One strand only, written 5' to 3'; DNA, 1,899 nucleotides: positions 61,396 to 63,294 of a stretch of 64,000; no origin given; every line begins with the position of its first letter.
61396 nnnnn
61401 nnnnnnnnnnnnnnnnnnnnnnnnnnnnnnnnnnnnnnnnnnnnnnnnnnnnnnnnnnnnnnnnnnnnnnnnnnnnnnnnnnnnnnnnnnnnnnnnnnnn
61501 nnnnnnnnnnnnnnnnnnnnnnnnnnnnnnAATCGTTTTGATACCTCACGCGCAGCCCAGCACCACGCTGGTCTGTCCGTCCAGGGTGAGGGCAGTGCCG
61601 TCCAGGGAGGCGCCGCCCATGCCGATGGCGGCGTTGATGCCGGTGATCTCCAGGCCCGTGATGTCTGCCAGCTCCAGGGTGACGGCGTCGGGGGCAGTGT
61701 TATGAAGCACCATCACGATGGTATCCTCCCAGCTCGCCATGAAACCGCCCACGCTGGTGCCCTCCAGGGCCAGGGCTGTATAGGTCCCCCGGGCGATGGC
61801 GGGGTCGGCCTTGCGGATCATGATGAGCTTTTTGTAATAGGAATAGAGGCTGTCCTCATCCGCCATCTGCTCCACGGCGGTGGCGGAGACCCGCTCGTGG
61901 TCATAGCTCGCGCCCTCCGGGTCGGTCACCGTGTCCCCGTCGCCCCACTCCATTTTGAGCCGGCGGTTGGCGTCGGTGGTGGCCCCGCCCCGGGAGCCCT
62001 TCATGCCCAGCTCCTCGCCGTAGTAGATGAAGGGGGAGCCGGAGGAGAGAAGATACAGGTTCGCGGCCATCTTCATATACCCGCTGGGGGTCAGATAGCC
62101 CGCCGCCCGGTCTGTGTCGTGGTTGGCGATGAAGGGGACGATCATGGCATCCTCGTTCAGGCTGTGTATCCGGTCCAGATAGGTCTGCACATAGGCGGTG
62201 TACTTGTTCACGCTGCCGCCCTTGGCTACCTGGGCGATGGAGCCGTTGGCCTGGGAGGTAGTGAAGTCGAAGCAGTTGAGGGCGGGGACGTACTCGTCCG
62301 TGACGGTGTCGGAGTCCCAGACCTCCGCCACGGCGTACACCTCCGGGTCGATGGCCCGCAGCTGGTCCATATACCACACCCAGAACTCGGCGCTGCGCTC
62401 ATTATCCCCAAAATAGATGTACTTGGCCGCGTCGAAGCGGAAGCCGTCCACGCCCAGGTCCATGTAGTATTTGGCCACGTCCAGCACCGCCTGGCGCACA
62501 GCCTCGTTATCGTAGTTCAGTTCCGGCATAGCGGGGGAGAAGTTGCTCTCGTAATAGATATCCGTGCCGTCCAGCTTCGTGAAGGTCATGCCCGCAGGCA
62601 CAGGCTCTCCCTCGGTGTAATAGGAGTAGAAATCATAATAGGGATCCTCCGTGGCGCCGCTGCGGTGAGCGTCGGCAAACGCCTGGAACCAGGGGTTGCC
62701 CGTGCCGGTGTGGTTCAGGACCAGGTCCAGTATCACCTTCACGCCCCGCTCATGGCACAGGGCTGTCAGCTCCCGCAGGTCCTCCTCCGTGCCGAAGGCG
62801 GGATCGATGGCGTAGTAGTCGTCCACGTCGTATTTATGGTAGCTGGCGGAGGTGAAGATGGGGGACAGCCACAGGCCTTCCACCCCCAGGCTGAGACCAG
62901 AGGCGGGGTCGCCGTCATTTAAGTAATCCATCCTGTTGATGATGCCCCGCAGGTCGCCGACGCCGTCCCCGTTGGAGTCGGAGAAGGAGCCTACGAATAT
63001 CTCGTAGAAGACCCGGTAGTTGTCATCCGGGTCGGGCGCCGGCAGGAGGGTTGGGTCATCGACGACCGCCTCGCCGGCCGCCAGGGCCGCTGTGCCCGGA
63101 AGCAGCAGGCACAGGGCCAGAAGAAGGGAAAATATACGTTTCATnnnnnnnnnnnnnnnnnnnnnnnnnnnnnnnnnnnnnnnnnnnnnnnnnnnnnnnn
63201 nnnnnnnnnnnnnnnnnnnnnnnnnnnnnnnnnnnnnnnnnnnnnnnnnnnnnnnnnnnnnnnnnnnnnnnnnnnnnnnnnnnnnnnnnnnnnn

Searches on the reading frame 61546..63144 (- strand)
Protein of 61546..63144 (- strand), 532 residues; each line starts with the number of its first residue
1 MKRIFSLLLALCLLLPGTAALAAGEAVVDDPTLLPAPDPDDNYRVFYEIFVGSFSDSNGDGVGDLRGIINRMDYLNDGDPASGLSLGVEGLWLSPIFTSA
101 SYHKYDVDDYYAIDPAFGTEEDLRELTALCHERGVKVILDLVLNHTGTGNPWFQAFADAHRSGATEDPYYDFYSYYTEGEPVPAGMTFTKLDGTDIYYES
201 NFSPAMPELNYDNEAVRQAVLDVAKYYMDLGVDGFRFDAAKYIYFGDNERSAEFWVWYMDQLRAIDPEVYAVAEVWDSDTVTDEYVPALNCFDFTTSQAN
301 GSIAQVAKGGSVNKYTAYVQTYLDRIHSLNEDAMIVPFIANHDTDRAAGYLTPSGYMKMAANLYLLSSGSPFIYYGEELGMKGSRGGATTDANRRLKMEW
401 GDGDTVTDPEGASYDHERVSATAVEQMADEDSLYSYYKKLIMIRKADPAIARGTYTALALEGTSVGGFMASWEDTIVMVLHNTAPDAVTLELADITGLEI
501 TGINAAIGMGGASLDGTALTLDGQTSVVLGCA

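Call 88: search_protein_families(library=pfam, proteins=[window:61546-63144:-], max_evalue=0.001)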
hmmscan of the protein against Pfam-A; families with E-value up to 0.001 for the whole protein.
window:61546-63144:- (532 aa): 1 family
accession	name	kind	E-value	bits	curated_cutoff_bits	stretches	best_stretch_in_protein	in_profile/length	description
PF00128.31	Alpha-amylase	-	9.8e-75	252.9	22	1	49-453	2-446/446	Alpha amylase, catalytic domain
